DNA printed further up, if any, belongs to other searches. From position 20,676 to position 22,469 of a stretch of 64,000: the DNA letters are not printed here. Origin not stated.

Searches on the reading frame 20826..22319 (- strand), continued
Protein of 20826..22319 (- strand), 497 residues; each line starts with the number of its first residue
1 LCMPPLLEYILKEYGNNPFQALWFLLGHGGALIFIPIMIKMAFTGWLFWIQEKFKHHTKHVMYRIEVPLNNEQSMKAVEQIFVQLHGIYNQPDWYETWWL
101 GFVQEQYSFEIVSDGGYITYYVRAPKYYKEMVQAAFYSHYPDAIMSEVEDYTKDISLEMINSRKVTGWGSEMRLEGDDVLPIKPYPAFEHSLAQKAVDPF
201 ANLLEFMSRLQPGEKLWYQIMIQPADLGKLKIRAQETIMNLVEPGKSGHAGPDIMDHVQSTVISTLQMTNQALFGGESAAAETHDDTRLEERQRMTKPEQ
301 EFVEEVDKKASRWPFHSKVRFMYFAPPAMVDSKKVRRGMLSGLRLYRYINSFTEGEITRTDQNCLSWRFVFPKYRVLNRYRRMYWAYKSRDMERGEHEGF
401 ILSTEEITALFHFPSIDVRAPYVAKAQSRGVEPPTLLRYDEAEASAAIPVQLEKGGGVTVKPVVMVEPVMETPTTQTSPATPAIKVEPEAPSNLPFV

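Call 76: get_annotated_region(hit=H18, flank=8000)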
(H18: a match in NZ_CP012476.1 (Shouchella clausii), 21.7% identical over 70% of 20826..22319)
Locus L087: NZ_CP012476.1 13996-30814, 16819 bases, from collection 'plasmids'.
description: Shouchella clausii strain ENTPro plasmid unnamed, complete sequence
organism: Shouchella clausii (NCBI taxid 79880)
taxonomy: Bacteria; Bacillota; Bacilli; Bacillales; Bacillaceae; Shouchella; Shouchella clausii
host: -; source: -; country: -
typing (MOB-suite, as given by PLSDB): non-mobilizable; replicon rep_cluster_258
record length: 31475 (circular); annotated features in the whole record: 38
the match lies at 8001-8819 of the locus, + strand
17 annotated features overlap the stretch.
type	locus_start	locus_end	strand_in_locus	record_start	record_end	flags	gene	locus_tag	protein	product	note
CDS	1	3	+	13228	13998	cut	-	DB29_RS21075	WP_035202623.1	hypothetical protein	-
CDS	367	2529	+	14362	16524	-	-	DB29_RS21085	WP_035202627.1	type IA DNA topoisomerase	GO:0006265 - DNA topological change [Evidence IEA]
CDS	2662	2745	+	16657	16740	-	-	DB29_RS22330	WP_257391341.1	putative holin-like toxin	-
CDS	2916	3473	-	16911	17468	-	-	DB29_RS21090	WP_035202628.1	helix-turn-helix domain-containing protein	-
CDS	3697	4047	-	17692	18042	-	-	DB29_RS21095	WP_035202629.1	hypothetical protein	-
CDS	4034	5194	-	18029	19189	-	-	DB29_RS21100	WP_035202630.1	ParM/StbA family protein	GO:0030541 - plasmid partitioning [Evidence IEA]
CDS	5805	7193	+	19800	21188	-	-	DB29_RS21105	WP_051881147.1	primase C-terminal domain-containing protein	-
CDS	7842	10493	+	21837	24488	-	-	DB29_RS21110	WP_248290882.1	DUF87 domain-containing protein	-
CDS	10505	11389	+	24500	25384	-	-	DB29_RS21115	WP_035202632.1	replication-relaxation family protein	-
CDS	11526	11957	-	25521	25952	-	-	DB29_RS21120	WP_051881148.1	helix-turn-helix transcriptional regulator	-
CDS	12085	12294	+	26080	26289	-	-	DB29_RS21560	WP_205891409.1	helix-turn-helix transcriptional regulator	-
CDS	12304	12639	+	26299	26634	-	-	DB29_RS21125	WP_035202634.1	hypothetical protein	-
CDS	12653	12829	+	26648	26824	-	-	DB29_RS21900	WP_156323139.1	hypothetical protein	-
CDS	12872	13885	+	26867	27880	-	-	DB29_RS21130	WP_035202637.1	conjugal transfer protein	-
CDS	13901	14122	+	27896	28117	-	-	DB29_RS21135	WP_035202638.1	hypothetical protein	-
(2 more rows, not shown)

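Call 83: search_protein_families(library=padloc, proteins=[window:20826-22319:-], max_evalue=0.001)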
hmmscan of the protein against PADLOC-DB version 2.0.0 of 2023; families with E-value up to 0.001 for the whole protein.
window:20826-22319:- (497 aa): 0 families
